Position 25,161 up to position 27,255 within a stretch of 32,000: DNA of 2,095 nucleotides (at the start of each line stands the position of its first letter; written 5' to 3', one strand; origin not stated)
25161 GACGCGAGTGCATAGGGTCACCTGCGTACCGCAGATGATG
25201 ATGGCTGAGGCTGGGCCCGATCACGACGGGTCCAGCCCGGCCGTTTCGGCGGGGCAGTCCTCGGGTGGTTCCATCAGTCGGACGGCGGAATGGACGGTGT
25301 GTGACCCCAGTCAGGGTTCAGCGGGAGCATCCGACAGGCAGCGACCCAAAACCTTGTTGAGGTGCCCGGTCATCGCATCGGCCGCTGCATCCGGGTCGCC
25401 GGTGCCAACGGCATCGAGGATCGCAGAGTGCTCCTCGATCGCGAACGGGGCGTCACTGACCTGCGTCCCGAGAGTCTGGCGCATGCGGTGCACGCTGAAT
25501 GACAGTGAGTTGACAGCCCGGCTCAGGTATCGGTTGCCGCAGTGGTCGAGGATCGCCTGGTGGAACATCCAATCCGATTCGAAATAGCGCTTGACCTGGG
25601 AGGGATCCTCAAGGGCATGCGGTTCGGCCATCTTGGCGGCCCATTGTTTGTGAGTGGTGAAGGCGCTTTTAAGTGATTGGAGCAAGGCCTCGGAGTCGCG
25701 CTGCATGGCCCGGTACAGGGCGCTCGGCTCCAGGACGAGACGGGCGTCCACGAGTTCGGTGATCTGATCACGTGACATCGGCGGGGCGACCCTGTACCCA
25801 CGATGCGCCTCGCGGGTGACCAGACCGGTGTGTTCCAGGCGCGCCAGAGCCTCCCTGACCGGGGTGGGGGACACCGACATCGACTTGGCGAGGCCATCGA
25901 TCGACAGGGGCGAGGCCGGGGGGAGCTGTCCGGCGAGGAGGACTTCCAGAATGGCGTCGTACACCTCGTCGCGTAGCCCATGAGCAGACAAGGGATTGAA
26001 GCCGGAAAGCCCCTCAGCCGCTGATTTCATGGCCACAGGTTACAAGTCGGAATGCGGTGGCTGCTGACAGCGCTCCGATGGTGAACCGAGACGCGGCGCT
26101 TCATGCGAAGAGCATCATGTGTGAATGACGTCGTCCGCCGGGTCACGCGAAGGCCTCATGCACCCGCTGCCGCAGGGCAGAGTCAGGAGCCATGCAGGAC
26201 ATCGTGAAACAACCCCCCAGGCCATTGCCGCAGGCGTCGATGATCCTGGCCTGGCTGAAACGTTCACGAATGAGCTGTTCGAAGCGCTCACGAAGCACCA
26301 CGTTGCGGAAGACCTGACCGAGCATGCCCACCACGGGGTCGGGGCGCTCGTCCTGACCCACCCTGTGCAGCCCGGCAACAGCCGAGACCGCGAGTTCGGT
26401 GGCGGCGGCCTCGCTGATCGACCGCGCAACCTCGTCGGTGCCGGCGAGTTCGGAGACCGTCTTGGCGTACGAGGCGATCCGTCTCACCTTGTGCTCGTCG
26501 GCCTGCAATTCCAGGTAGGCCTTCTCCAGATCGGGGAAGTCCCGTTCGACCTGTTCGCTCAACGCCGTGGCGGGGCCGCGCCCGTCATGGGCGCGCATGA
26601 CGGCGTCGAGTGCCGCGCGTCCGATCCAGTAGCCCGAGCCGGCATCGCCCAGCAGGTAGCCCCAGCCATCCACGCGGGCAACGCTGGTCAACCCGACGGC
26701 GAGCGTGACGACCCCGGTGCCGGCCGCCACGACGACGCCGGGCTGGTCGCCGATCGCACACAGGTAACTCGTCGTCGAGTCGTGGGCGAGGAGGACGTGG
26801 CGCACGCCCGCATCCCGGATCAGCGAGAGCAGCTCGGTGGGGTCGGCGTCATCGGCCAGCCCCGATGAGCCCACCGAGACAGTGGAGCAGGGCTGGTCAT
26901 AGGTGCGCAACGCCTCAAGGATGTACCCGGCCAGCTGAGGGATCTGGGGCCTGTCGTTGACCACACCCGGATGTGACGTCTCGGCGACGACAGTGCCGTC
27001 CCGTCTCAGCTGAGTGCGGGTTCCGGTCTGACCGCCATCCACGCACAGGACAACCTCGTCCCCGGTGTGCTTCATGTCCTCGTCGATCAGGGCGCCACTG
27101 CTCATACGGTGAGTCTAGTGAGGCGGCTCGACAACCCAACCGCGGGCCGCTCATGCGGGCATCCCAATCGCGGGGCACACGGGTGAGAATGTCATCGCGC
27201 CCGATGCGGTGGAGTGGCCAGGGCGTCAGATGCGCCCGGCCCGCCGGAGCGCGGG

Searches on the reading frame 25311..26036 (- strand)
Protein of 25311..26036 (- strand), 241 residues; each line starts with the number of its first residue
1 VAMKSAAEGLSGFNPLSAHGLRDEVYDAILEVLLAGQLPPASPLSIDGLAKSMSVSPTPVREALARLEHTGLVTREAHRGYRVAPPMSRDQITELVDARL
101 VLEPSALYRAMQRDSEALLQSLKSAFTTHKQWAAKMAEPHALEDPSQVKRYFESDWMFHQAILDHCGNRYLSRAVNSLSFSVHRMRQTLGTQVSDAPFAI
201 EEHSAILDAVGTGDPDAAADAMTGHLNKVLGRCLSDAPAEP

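Call 11: search_protein_families(library=pfam, proteins=[window:25311-26036:-])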
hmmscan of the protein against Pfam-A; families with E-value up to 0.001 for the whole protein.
window:25311-26036:- (241 aa): 3 families
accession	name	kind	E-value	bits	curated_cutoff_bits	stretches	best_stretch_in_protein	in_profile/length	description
PF07729.17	FCD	-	3.5e-25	89.3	24.3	1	94-227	1-124/125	FCD domain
PF00392.27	GntR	-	5.5e-14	52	27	1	22-83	2-64/64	Bacterial regulatory proteins, gntR family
PF01047.28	MarR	-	0.00023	21.4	24.6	1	43-78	17-52/59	MarR family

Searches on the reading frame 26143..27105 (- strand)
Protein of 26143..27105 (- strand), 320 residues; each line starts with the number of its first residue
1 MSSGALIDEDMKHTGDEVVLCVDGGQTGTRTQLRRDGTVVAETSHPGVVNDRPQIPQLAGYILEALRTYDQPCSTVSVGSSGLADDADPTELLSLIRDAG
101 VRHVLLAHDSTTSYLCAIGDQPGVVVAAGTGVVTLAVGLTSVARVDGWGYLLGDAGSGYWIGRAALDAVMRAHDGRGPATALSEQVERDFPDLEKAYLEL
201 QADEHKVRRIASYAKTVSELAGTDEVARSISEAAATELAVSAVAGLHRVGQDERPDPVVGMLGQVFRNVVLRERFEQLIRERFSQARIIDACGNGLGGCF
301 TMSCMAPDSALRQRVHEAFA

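Call 12: search_protein_families(library=pfam, proteins=[window:26143-27105:-])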
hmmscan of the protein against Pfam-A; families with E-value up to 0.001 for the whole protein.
window:26143-27105:- (320 aa): 1 family
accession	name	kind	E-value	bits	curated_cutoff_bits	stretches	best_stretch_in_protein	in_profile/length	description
PF01869.26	BcrAD_BadFG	-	2e-22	80.5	31.5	1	22-288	3-253/271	BadF/BadG/BcrA/BcrD ATPase family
